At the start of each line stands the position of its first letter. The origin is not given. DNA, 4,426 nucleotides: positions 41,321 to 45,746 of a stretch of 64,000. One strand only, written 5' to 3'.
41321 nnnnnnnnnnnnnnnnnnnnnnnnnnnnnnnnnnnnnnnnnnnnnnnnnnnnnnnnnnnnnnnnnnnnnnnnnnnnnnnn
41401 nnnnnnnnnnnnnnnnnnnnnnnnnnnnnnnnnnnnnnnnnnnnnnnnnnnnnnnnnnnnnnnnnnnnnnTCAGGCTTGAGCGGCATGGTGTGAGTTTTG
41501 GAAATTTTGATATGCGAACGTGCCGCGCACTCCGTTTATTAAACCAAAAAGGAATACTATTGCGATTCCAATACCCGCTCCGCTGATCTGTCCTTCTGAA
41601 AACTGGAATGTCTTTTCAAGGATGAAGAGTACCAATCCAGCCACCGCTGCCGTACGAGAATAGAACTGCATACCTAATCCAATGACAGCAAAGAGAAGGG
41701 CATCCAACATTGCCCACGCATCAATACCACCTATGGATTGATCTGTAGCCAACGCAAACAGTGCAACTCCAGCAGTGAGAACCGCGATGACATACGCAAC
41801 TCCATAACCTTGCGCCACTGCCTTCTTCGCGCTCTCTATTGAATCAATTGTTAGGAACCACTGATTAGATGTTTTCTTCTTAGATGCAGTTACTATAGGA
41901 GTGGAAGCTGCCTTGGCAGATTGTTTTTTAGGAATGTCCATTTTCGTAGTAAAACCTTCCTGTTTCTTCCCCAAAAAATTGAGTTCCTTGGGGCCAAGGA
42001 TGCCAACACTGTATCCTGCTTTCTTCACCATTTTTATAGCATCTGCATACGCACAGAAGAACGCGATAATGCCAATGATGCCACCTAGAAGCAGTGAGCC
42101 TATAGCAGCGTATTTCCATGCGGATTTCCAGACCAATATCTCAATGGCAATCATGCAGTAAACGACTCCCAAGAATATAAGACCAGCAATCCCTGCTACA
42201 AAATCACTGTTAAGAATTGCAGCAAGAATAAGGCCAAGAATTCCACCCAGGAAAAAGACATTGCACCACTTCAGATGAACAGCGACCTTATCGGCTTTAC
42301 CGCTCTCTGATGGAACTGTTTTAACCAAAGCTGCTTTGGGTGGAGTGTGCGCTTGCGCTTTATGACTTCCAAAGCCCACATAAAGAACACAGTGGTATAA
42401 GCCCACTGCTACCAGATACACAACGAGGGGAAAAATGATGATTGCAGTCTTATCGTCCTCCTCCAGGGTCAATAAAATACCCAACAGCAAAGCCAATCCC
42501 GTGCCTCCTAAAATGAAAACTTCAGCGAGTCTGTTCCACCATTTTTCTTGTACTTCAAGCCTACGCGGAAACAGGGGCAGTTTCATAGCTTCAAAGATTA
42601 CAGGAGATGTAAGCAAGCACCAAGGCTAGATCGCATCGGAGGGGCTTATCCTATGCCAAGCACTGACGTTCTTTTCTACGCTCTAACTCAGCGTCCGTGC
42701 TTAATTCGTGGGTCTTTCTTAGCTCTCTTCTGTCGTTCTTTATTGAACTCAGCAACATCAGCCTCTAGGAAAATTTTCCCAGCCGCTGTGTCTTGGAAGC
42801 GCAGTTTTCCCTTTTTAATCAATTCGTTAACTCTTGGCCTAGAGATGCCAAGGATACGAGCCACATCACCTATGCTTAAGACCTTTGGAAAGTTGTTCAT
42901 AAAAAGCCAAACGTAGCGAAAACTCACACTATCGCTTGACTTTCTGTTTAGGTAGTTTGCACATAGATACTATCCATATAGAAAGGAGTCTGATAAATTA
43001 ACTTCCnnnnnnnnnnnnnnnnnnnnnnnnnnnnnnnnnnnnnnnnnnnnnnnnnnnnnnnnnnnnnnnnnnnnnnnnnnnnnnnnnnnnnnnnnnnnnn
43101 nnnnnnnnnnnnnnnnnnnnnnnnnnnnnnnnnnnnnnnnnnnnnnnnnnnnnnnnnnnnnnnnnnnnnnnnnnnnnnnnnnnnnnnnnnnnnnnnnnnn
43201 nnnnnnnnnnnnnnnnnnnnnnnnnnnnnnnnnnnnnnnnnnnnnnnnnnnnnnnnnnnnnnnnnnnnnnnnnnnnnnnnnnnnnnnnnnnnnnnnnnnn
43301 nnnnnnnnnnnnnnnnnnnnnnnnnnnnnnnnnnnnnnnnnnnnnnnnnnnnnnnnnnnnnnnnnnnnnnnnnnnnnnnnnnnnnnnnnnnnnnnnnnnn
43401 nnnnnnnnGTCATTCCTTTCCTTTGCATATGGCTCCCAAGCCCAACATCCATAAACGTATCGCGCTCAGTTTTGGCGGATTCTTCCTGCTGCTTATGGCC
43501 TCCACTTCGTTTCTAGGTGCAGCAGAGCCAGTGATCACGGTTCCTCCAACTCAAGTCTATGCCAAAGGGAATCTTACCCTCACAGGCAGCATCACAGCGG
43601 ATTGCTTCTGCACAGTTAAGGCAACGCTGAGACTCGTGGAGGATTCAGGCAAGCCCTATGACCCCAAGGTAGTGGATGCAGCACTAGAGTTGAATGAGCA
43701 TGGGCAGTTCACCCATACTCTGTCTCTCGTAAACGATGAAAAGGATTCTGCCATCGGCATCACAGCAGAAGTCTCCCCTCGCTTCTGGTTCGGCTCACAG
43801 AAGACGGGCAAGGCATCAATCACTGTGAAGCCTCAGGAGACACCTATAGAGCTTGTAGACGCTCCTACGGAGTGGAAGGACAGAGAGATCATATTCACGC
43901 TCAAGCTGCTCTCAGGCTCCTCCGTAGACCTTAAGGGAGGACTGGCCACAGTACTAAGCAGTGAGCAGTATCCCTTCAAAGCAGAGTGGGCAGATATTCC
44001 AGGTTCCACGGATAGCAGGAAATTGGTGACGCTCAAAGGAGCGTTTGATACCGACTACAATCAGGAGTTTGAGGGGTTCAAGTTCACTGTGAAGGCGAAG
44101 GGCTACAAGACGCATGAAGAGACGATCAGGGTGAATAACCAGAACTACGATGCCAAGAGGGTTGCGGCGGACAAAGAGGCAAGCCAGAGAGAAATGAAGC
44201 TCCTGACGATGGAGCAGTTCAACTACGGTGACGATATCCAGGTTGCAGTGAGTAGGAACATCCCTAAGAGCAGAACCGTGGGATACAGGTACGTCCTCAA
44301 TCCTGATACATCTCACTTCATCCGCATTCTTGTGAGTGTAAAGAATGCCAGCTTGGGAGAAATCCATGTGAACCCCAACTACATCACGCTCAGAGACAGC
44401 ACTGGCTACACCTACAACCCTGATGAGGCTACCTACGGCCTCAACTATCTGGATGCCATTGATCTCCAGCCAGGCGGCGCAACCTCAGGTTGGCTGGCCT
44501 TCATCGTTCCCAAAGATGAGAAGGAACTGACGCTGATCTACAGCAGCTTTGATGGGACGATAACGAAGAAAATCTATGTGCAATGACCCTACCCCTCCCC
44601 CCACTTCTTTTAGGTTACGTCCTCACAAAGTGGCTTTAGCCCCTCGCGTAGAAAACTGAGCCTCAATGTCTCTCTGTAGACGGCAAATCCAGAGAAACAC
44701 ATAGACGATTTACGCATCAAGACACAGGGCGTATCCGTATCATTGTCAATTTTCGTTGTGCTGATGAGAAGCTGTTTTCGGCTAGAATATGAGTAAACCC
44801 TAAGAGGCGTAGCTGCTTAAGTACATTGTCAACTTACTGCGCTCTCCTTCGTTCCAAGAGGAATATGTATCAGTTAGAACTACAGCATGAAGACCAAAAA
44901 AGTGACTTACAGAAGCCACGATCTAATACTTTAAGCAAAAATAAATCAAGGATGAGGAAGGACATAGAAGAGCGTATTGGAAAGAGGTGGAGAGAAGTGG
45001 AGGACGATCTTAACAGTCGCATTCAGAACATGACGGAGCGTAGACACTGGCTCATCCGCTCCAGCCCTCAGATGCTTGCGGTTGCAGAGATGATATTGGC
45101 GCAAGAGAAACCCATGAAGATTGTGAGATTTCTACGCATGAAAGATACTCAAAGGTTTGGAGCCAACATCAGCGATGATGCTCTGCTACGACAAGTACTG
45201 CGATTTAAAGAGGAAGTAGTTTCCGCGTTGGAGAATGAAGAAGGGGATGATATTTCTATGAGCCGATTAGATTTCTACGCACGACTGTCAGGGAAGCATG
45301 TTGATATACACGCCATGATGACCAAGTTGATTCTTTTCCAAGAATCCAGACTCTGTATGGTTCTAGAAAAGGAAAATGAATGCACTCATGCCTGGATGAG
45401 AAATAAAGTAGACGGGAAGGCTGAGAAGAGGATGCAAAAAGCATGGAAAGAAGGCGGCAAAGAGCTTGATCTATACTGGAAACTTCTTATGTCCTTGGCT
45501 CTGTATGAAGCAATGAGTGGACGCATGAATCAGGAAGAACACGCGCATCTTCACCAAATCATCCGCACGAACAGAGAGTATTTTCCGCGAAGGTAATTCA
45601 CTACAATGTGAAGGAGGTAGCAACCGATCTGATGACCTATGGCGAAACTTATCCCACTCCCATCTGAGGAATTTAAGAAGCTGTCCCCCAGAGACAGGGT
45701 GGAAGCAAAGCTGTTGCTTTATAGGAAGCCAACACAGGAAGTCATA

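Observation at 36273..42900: Four-gene minus-strand operon on the integrative element: HTH, multi-pass membrane protein, Sel1/serine-protease/Cys-rich protein and helicase-PLD nuclease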

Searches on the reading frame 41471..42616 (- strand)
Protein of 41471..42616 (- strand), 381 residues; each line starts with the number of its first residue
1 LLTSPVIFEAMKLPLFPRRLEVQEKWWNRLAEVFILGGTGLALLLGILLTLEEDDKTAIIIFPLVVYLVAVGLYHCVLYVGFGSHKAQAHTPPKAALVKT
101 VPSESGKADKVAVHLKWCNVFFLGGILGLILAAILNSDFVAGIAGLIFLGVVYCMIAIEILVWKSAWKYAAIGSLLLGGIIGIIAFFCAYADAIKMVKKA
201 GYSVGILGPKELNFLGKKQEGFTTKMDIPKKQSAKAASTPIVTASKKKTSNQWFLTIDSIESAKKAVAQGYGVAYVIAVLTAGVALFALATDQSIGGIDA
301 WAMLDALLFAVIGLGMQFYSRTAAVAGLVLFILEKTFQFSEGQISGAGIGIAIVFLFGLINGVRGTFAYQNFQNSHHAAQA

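Call 3: search_protein_families(library=pfam, proteins=[window:41471-42616:-], max_evalue=0.01)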
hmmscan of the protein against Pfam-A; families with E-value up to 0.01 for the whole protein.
window:41471-42616:- (381 aa): 0 families

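Call 4: search_protein_families(library=padloc, proteins=[window:41471-42616:-], max_evalue=0.01)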
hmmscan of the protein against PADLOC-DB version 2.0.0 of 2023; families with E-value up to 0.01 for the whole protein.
window:41471-42616:- (381 aa): 0 families

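Call 23: search_protein_families(library=ncbifam, proteins=[window:41471-42616:-], max_evalue=0.01)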
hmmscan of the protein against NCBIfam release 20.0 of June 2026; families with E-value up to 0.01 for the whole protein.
window:41471-42616:- (381 aa): 0 families

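Call 40: find_homologous_proteins(query=window:41471-42616:-, max_evalue=0.001)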
Query window:41471-42616:- (381 aa): 8 proteins with E <= 0.001 among 8000 candidates.
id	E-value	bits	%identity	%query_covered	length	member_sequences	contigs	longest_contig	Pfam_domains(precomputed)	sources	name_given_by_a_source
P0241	4.0e-236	801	100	97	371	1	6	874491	-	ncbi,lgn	-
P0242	9.6e-128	444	57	97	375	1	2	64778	-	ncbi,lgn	-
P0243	1.5e-120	421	54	97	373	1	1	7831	-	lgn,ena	-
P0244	2.5e-117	410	52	97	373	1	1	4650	-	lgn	-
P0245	2.8e-115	403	54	92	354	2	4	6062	-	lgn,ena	-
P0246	6.6e-111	389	51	95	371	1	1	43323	-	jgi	jgi:hypothetical protein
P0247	5.3e-103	363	51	85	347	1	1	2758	-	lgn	-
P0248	5.0e-89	317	47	86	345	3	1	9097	-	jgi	jgi:hypothetical protein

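Call 62: search_protein_families(library=phrogs, proteins=[window:41471-42586:-], max_evalue=0.001)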
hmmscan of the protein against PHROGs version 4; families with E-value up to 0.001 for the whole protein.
window:41471-42586:- (371 aa): 0 families

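Call 82: predict_structure(alignment_id=A4)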
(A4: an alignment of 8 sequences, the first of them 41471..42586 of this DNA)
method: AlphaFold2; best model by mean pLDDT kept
length: 371 residues; sequences in the alignment: 8
mean_pLDDT: 59.1   pTM: 0.39
mean pLDDT of the five models: 59.1, 57.7, 56.1, 52.8, 51.3
residues with pLDDT >= 90: 0; 70-90: 102; 50-70: 184; < 50: 85
segments of 3 or more residues with pLDDT < 50: 1-7, 12-14, 68-94, 208-243, 284-288, 367-371
pLDDT, mean of each block of 10 residues (from residue 1): 43 52 55 56 55 57 53 35 30 54 78 78 72 71 78 73 72 78 80 70 54 27 29 31 56 65 68 60 49 62 63 65 68 63 70 65 51 36
secondary structure, 60 per line:
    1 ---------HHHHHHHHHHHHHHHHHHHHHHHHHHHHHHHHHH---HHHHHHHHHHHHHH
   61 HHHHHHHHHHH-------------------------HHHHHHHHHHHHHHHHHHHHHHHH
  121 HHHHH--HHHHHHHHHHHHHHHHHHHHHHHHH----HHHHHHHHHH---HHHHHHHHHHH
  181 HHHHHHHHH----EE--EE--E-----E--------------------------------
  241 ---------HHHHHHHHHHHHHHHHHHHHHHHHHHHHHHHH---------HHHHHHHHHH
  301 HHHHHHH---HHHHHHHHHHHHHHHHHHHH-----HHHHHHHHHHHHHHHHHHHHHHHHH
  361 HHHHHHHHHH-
elements in order: H10-43 H47-71 H97-125 H128-152 H157-166 H170-189 H250-281 H291-307 H311-330 H336-370

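Call 83: search_protein_representatives(alignment_id=A4)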
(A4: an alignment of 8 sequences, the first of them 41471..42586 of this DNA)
Query: 8 sequences, 371 profile positions. Proteins with E-value up to 0.001 (for the whole library): 1399; up to 1e-10: 487; up to 1e-30: 4. The best 150 are listed.
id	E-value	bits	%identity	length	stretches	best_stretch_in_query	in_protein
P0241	7.4e-183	624.1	-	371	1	1-371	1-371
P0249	3.7e-54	200.6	-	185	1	203-369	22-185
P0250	6.2e-49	183.5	-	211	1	85-219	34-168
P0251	7.2e-48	180.0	-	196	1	98-208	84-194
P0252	2.9e-25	105.5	-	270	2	249-362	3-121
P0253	5.5e-24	101.3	-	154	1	227-366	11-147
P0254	6.2e-24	101.2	-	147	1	243-368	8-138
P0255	9.1e-24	100.6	-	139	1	242-370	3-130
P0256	1.3e-23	100.1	-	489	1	239-368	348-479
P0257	1.8e-23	99.7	-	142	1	235-365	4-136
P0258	2.1e-23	99.4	-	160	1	233-366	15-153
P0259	3.4e-23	98.8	-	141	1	237-365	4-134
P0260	3.9e-23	98.6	-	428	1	232-366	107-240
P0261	4.9e-23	98.2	-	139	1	237-369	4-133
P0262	5.2e-23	98.1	-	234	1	235-364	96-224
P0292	2.9e-20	89.1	-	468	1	235-366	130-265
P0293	3.3e-20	88.9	-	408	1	229-365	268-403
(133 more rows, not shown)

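Call 84: search_protein_families(library=pfam, proteins=[P0254, P0255, P0257, P0261, P0256, P0260, P0262, P0252, P0292, P0293], max_evalue=0.01)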
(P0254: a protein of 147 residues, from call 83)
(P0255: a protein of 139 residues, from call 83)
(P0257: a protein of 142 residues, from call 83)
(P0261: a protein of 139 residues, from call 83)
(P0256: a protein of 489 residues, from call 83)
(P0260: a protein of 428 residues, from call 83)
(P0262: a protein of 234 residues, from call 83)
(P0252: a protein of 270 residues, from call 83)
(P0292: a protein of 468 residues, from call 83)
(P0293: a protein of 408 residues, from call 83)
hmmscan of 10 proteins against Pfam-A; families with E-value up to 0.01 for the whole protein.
P0254 (147 aa): 0 families

P0255 (139 aa): 0 families

P0257 (142 aa): 0 families

P0261 (139 aa): 0 families

P0256 (489 aa): 0 families

P0260 (428 aa): 2 families
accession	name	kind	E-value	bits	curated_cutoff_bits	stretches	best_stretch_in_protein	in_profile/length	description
PF12773.13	DZR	-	0.0021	18.6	27.3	1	16-38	1-23/45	Double zinc ribbon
PF24463.1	DUF7577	-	0.0081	16.2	28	0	15-38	4-27/27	Domain of unknown function (DUF7577)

P0262 (234 aa): 2 families
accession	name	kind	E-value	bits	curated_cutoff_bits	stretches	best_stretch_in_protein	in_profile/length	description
PF13240.11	Zn_Ribbon_1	-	8.5e-05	22.7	25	1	2-23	1-22/23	zinc-ribbon domain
PF12773.13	DZR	-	0.0062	17.1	27.3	1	3-22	1-20/45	Double zinc ribbon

P0252 (270 aa): 0 families

P0292 (468 aa): 2 families
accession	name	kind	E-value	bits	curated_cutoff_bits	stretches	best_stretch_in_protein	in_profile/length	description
PF13248.11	Zn_ribbon_3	-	7e-05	22.6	27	0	62-71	3-13/26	zinc-ribbon domain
PF13717.11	Zn_ribbon_4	-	0.0041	17.5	30.3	0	61-93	2-35/36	zinc-ribbon domain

P0293 (408 aa): 4 families
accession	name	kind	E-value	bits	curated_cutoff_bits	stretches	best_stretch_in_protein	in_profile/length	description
PF12796.13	Ank_2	-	1.7e-07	32.1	27.3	1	98-176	14-89/90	Ankyrin repeats (3 copies)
PF00023.36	Ank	-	1.7e-06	28.5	21.1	0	115-145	3-33/33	Ankyrin repeat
PF13857.12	Ank_5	-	3.5e-06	27.7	27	1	102-154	3-56/56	Ankyrin repeats (many copies)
PF13637.12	Ank_4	-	1.9e-05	25.3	22.7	0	161-189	11-39/50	Ankyrin repeats (many copies)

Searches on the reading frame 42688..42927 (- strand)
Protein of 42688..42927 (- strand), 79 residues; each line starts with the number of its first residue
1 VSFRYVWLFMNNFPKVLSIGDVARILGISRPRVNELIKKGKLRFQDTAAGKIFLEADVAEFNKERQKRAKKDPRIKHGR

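Call 3: search_protein_families(library=pfam, proteins=[window:42688-42927:-], max_evalue=0.01)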
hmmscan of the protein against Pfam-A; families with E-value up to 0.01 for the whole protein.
window:42688-42927:- (79 aa): 6 families
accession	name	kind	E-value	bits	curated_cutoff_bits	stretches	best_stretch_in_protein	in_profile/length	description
PF12728.13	HTH_17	-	1e-07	32.5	27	1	16-61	1-46/51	Helix-turn-helix domain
PF12802.13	MarR_2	-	0.00077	20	27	1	9-39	14-43/61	MarR family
PF21531.3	Rv2175c_wHTH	-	0.0011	19.4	27.1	1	15-42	14-41/57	DNA-binding protein Rv2175c, wHTH domain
PF12964.13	DUF3853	-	0.0034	18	22.1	1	16-58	46-89/97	Protein of unknown function (DUF3853)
PF13338.12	AbiEi_4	-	0.0037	17.8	25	1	16-42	13-38/49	Transcriptional regulator, AbiEi antitoxin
PF13412.12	HTH_24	-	0.0073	16.3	21.9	0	17-39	18-40/48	Winged helix-turn-helix DNA-binding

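Call 4: search_protein_families(library=padloc, proteins=[window:42688-42927:-], max_evalue=0.01)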
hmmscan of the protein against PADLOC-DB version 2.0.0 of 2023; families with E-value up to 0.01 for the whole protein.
window:42688-42927:- (79 aa): 1 family
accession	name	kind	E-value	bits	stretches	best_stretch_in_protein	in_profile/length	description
PDLC04133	mad1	-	1.5e-06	26.4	1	16-69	5-58/60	mads_1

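Call 23: search_protein_families(library=ncbifam, proteins=[window:42688-42927:-], max_evalue=0.01)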
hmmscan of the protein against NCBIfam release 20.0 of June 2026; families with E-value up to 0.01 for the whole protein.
window:42688-42927:- (79 aa): 2 families
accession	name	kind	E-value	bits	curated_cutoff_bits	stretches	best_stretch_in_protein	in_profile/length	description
TIGR01764.1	excise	domain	1.8e-05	25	28.8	1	17-46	2-31/49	excisionase family DNA-binding protein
NF040990.2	MamR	equivalog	0.0074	16.6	100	0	15-43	42-70/91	magnetosome protein MamR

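Call 62: search_protein_families(library=phrogs, proteins=[window:42688-42927:-], max_evalue=0.001)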
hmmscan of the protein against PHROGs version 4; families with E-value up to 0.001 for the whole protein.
window:42688-42927:- (79 aa): 4 families
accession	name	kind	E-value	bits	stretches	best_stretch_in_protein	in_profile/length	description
phrog_66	-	integration and excision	8.8e-08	33.2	1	12-76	89-154/412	excisionase and transcriptional regulator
phrog_4691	-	integration and excision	5.6e-07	30.5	1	16-71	18-75/78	excisionase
phrog_57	-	head and packaging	6.8e-06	27.1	1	10-73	6-71/199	terminase small subunit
phrog_2907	-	integration and excision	0.00043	21.7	1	15-47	5-37/117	excisionase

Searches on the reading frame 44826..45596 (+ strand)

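Call 7: search_protein_families(library=pfam, proteins=[window:44826-45596:+], max_evalue=0.01)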
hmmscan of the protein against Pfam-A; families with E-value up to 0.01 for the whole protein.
window:44826-45596:+ (256 aa): 1 family
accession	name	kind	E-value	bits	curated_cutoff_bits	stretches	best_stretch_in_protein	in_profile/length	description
PF22552.1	TY-Chap3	-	0.009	17.2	27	0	54-136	2-71/117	T3SS (YopN, CesT) and YbjN peptide-binding chaperone 3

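Call 42: search_protein_families(library=padloc, proteins=[window:44826-45596:+], max_evalue=0.001)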
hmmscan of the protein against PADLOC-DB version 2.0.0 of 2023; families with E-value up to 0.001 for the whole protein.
window:44826-45596:+ (256 aa): 0 families

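Call 62: search_protein_families(library=phrogs, proteins=[window:44826-45596:+], max_evalue=0.001)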
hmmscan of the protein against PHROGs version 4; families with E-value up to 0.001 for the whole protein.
window:44826-45596:+ (256 aa): 0 families
